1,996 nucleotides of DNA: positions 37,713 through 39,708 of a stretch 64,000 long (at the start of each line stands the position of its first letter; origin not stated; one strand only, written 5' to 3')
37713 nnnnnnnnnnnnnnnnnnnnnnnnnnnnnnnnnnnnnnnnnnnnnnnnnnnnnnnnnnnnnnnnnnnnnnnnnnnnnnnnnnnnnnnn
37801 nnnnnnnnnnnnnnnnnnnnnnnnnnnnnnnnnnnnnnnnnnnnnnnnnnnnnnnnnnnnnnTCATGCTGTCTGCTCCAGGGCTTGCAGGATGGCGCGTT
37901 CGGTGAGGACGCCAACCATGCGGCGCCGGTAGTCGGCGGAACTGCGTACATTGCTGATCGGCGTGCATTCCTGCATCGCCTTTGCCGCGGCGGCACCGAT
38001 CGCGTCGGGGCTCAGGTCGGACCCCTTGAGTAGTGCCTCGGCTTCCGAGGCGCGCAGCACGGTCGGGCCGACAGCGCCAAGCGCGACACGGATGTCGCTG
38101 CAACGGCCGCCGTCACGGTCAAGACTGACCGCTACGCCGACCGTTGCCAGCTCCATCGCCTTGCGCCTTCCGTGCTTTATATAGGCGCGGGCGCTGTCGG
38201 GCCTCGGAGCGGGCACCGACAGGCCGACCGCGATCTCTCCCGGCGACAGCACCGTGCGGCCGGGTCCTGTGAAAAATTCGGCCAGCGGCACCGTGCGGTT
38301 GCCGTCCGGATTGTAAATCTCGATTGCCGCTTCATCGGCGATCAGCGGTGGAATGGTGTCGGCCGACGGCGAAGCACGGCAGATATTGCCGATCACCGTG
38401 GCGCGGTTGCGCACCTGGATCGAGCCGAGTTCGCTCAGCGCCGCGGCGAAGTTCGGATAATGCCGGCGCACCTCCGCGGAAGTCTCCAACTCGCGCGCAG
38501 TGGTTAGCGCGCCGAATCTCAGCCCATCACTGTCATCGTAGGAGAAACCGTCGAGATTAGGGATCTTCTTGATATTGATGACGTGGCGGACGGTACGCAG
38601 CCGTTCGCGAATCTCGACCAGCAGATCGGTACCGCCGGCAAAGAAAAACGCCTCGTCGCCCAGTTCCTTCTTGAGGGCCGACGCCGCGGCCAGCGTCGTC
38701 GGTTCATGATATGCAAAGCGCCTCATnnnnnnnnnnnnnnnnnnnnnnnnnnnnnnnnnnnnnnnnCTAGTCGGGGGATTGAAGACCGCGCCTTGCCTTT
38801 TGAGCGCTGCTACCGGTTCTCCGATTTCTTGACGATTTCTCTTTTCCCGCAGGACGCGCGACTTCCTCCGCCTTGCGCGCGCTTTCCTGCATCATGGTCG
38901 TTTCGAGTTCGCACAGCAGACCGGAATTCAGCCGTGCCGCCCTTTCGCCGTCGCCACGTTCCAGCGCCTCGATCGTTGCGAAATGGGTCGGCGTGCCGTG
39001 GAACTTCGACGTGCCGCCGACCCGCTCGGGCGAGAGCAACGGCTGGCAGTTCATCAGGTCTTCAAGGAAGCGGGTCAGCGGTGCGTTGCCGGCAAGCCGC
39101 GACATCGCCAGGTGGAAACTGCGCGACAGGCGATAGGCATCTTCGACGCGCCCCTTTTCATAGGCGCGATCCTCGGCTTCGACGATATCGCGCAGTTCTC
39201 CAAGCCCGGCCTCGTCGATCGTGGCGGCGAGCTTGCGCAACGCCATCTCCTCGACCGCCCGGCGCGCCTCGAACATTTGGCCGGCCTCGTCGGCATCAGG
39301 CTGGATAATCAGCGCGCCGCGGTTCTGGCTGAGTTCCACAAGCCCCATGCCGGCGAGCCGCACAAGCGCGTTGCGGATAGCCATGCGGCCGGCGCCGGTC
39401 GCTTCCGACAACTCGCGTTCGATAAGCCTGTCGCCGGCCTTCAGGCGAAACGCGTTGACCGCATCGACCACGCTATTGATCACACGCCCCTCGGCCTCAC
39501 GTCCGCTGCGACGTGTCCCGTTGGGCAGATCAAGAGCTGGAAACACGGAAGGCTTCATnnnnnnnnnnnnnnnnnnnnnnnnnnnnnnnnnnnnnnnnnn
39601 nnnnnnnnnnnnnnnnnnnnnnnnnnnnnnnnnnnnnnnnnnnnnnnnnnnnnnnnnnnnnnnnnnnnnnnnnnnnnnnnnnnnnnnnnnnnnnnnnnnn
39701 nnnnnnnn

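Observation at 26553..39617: Perfect 12-bp palindrome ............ occurs four times, all intergenic: a GntR/FCD regulon linking three transcription units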

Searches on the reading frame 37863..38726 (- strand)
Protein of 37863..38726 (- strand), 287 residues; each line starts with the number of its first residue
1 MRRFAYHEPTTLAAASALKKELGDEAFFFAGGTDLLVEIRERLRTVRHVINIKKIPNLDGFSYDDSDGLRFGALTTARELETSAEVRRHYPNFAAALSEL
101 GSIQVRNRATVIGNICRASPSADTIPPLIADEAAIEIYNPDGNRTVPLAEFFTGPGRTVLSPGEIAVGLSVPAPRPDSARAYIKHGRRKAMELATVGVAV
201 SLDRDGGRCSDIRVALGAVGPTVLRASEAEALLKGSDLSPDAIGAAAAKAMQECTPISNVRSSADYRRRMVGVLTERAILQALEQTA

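Call 9: search_protein_families(library=pfam, proteins=[window:37863-38726:-])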
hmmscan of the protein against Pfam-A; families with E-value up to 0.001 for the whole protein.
window:37863-38726:- (287 aa): 2 families
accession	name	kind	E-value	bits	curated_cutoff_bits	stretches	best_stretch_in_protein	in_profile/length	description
PF00941.27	FAD_binding_5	-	3.2e-47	160.9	27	1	3-173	2-169/170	FAD binding domain in molybdopterin dehydrogenase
PF03450.22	CO_deh_flav_C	-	6.7e-28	97.3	25.5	1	182-282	2-102/102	CO dehydrogenase flavoprotein C-terminal domain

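Call 34: search_protein_families(library=ncbifam, proteins=[window:37863-38726:-])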
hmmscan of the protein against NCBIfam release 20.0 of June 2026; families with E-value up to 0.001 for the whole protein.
window:37863-38726:- (287 aa): 8 families
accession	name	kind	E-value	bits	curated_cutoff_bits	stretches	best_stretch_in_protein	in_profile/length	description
NF043083.1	XdhB_XDHase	equivalog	7.3e-66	222.2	310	1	6-285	7-286/289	xanthine dehydrogenase subunit XdhB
NF007427.0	PRK09971.1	equivalog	7.2e-65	219.1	287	1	5-285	6-286/292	xanthine dehydrogenase FAD-binding subunit XdhB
NF041019.1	glyceraldDH_beta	equivalog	2.3e-53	181.2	350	1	3-281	5-279/280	glyceraldehyde dehydrogenase subunit beta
TIGR02963.1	xanthine_xdhA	equivalog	6.4e-49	166.8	467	1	7-278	196-464/468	xanthine dehydrogenase small subunit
TIGR03195.1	4hydrxCoA_B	equivalog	2.8e-36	125.3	404.55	2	116-279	153-316/321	4-hydroxybenzoyl-CoA reductase subunit beta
TIGR03199.1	pucC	equivalog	6.8e-26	91.1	306.05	1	9-270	1-257/264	xanthine dehydrogenase subunit C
TIGR03312.1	Se_sel_red_FAD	hypoth_equivalog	1e-15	57.6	241.5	1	6-275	4-243/257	molybdopterin-dependent oxidoreductase FAD-binding subunit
TIGR02969.1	mam_aldehyde_ox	subfamily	1e-09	36.4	1912.3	1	88-254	328-497/1330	aldehyde oxidase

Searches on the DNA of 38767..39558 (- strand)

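Call 55: search_rna_families(sources=[L003, L007, L008, L011, L012, L013, L016], threshold=gathering, show_alignments=3)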
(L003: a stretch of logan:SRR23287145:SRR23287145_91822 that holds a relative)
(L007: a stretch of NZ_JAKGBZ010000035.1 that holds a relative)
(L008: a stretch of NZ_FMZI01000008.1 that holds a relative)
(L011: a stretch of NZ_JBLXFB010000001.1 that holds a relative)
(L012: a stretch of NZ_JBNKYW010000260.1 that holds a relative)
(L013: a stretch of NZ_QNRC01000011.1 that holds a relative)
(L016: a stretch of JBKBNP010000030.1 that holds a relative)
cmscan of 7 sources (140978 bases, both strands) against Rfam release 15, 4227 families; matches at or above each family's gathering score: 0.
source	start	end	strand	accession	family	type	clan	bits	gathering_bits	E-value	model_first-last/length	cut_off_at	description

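Call 84: search_rna_families(source=L022, start=25260, end=25570, threshold=evalue, max_evalue=1, show_alignments=1)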
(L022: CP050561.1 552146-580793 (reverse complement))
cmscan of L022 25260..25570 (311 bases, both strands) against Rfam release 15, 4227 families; matches with E-value up to 1: 1.
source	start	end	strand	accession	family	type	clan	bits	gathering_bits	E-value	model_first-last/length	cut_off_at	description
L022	25384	25453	-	RF03054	Xanthine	Cis-reg; riboswitch;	-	43.4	36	1.3e-08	1-56/56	no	Xanthine riboswitch aptamer (NMT1 RNA)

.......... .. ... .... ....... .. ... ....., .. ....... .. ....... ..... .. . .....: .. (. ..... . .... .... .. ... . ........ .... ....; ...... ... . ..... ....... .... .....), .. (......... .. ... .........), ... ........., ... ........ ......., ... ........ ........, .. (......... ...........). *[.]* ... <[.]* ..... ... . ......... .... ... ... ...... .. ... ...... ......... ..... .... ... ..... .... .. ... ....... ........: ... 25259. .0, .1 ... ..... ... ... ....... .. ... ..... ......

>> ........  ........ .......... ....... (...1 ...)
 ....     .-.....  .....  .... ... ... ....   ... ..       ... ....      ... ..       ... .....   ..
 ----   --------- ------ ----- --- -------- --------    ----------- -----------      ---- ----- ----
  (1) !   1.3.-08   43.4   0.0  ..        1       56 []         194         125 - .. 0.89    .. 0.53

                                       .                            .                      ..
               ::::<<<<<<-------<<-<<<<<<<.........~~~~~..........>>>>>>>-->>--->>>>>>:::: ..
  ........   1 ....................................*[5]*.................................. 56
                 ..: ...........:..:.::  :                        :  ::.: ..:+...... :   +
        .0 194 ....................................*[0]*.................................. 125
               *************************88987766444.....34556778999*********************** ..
